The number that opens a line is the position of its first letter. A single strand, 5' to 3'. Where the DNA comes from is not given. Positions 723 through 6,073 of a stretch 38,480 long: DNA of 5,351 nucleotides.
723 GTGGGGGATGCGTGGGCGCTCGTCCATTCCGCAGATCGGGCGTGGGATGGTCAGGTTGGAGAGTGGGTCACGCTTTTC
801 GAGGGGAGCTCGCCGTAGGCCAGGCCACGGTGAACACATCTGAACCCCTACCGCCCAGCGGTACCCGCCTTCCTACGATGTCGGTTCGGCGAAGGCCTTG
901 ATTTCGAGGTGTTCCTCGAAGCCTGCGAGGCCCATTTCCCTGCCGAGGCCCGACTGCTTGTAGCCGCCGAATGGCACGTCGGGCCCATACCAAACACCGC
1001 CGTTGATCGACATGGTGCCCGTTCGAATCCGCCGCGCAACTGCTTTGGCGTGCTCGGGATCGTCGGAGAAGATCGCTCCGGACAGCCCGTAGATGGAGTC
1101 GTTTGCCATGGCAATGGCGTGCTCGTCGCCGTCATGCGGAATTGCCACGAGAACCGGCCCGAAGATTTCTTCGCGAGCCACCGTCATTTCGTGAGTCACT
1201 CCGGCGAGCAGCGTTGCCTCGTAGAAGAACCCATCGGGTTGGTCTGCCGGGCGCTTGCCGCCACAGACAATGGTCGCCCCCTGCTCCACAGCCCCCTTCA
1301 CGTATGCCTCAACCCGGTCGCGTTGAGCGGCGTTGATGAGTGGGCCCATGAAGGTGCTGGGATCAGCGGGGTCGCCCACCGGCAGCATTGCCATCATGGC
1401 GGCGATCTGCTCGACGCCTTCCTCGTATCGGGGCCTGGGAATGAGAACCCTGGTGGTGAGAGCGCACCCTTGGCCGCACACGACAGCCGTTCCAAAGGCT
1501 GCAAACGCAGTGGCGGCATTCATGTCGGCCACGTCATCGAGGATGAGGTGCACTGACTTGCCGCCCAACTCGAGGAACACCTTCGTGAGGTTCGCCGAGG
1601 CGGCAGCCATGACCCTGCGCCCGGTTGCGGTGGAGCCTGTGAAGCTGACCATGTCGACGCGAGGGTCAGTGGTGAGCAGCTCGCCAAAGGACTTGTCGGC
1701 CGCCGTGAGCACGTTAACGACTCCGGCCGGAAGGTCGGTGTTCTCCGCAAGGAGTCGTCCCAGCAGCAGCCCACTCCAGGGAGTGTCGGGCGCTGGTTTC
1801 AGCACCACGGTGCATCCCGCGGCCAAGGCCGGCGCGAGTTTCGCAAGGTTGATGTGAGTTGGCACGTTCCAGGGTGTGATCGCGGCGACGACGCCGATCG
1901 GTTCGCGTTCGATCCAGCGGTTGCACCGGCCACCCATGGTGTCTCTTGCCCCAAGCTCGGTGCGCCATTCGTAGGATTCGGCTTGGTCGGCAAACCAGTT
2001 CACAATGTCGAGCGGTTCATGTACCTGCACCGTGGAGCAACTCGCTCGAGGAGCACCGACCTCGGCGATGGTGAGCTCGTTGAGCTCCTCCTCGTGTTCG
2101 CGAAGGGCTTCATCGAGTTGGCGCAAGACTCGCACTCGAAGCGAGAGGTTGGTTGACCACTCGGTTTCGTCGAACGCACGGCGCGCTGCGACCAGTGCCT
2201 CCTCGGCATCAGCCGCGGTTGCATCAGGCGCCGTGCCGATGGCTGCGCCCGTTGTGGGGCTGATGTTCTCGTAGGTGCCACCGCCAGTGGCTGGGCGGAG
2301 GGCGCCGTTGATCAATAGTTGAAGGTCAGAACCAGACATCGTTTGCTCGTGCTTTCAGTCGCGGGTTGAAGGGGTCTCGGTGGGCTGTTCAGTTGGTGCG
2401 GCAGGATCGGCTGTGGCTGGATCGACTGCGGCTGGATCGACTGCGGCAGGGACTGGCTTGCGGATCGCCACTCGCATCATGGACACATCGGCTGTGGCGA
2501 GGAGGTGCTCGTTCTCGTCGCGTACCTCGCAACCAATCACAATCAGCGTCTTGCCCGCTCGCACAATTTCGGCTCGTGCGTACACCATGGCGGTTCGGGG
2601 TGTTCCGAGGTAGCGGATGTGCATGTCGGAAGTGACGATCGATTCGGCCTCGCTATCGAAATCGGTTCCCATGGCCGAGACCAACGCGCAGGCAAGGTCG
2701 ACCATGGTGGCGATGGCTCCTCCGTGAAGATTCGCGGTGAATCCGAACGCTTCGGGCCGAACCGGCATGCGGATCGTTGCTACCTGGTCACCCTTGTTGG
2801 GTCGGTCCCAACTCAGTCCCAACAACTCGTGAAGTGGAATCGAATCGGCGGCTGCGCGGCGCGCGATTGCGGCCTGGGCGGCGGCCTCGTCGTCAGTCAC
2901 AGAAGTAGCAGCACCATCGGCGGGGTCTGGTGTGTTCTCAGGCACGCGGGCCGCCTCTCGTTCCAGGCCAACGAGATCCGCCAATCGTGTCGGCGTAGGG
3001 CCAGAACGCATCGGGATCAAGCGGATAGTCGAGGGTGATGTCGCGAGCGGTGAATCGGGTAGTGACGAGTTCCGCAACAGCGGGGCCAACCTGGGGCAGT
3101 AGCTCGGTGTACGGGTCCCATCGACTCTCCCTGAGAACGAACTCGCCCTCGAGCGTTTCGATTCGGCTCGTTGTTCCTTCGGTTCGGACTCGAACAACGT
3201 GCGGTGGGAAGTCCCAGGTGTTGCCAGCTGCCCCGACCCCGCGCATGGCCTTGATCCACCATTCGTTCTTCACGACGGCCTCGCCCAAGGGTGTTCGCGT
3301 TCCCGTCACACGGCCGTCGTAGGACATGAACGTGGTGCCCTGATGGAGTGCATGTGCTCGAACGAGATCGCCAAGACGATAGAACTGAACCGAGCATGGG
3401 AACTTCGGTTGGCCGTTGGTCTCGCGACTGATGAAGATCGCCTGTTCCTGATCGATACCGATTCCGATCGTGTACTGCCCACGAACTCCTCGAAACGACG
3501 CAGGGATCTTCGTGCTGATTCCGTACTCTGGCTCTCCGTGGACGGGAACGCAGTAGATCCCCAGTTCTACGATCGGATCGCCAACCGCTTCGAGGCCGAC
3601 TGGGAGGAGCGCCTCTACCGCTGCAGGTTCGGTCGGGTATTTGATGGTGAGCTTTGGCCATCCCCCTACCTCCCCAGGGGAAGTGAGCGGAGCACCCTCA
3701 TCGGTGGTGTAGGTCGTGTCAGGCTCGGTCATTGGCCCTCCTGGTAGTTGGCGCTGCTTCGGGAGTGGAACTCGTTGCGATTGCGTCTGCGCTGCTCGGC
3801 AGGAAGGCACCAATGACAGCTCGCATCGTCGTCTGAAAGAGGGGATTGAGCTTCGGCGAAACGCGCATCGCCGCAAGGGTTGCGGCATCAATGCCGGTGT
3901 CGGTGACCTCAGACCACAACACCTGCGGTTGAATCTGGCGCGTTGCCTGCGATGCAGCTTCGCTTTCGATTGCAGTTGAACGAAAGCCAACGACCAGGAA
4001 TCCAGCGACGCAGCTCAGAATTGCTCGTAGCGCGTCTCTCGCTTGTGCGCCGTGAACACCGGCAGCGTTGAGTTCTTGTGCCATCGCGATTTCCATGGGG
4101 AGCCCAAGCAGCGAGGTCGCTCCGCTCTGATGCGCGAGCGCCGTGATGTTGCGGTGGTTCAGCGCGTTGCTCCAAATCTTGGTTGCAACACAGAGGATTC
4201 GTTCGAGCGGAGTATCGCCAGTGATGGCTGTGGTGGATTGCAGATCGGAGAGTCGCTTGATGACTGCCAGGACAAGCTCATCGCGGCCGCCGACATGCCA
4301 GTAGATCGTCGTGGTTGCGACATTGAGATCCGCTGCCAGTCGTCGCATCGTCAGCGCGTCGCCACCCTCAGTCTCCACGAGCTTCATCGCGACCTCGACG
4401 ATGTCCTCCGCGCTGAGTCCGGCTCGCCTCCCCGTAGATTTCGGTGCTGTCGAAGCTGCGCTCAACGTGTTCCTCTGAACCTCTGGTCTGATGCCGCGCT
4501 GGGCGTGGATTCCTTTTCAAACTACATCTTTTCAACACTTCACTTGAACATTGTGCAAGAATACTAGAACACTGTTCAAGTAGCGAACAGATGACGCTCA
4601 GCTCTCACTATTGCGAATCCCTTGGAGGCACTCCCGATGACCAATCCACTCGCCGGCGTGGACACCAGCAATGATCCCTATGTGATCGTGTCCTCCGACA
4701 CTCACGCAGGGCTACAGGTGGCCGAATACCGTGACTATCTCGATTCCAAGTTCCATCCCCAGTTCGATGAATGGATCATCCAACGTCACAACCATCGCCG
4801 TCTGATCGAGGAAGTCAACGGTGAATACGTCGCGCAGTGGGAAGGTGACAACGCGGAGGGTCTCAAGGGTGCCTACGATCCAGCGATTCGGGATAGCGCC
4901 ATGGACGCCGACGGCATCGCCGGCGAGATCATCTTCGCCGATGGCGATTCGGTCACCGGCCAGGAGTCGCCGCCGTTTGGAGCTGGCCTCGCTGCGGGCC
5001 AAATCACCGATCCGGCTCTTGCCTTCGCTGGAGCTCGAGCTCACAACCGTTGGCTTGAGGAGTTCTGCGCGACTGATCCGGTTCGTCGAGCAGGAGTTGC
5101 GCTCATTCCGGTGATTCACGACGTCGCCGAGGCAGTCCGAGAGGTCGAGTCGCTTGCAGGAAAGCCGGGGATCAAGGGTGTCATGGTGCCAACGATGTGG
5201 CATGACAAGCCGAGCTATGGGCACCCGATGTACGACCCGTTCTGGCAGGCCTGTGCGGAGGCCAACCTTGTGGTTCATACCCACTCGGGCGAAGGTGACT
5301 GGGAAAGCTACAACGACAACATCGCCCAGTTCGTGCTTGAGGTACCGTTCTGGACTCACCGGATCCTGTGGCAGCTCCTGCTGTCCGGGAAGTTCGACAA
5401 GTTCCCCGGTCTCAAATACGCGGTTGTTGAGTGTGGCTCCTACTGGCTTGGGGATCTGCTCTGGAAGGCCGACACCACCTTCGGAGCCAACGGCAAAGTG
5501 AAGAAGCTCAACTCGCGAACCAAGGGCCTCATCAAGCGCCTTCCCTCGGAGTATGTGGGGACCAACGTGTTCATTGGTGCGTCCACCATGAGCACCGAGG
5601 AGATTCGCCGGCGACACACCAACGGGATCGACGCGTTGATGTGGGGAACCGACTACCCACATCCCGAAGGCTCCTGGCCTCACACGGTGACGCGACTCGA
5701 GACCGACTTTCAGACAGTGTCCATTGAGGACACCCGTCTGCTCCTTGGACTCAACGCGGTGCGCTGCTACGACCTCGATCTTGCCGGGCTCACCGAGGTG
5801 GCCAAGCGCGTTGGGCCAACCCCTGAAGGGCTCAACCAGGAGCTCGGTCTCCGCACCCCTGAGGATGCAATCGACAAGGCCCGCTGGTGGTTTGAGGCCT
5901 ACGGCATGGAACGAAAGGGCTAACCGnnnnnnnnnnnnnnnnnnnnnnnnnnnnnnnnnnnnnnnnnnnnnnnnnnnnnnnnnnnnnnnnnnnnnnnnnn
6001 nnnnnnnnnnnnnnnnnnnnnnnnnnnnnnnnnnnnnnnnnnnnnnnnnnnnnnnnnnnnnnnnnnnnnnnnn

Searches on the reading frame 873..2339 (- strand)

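Call 48: search_protein_families(library=pfam, proteins=[window:873-2339:-], max_evalue=0.00001)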
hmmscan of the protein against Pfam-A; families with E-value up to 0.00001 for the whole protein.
window:873-2339:- (488 aa): 1 family
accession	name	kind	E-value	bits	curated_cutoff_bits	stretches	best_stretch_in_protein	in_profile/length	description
PF00171.27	Aldedh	-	9.6e-147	489.7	23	1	21-482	7-460/461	Aldehyde dehydrogenase family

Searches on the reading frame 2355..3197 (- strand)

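Call 48: search_protein_families(library=pfam, proteins=[window:2355-3197:-], max_evalue=0.00001)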
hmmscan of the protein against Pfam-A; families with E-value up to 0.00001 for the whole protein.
window:2355-3197:- (280 aa): 1 family
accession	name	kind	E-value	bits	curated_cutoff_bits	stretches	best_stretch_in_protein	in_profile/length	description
PF03061.28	4HBT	-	1.8e-13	51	20.6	1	156-233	3-78/79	Thioesterase superfamily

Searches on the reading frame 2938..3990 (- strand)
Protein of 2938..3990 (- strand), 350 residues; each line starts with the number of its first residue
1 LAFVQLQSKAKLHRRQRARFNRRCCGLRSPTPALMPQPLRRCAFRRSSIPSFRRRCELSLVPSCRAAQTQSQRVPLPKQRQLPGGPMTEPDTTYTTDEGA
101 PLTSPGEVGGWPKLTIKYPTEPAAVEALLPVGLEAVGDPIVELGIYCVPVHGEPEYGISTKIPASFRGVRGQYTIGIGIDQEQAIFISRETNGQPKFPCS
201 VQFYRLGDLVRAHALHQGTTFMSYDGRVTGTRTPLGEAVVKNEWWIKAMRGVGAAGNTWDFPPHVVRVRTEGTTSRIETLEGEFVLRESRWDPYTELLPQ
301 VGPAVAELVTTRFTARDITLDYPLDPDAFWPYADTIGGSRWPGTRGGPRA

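Call 48: search_protein_families(library=pfam, proteins=[window:2938-3990:-], max_evalue=0.00001)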
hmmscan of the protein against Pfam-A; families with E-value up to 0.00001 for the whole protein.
window:2938-3990:- (350 aa): 1 family
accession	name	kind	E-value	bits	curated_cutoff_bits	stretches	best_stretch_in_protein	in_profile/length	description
PF06314.16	ADC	-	2.9e-25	89.6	29.8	1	110-319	20-232/238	Acetoacetate decarboxylase (ADC)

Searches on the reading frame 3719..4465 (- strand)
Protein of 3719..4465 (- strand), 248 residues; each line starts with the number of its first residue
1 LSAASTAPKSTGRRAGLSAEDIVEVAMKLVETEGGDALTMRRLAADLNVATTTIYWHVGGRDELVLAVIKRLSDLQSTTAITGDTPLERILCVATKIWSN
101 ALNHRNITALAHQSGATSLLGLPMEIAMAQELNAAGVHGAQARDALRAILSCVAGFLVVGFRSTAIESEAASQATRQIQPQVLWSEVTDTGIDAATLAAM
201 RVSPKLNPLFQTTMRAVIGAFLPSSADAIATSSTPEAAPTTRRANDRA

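Call 48: search_protein_families(library=pfam, proteins=[window:3719-4465:-], max_evalue=0.00001)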
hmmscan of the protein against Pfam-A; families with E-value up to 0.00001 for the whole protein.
window:3719-4465:- (248 aa): 1 family
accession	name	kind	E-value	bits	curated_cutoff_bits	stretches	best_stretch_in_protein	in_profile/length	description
PF00440.29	TetR_N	-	5.4e-09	36.1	24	1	22-68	1-47/47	Bacterial regulatory proteins, tetR family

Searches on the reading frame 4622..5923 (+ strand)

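Call 48: search_protein_families(library=pfam, proteins=[window:4622-5923:+], max_evalue=0.00001)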
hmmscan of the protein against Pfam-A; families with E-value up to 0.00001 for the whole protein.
window:4622-5923:+ (433 aa): 1 family
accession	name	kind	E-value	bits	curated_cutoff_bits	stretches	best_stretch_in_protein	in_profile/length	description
PF04909.20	Amidohydro_2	-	1.8e-25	90.7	26.4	1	120-385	44-289/289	Amidohydrolase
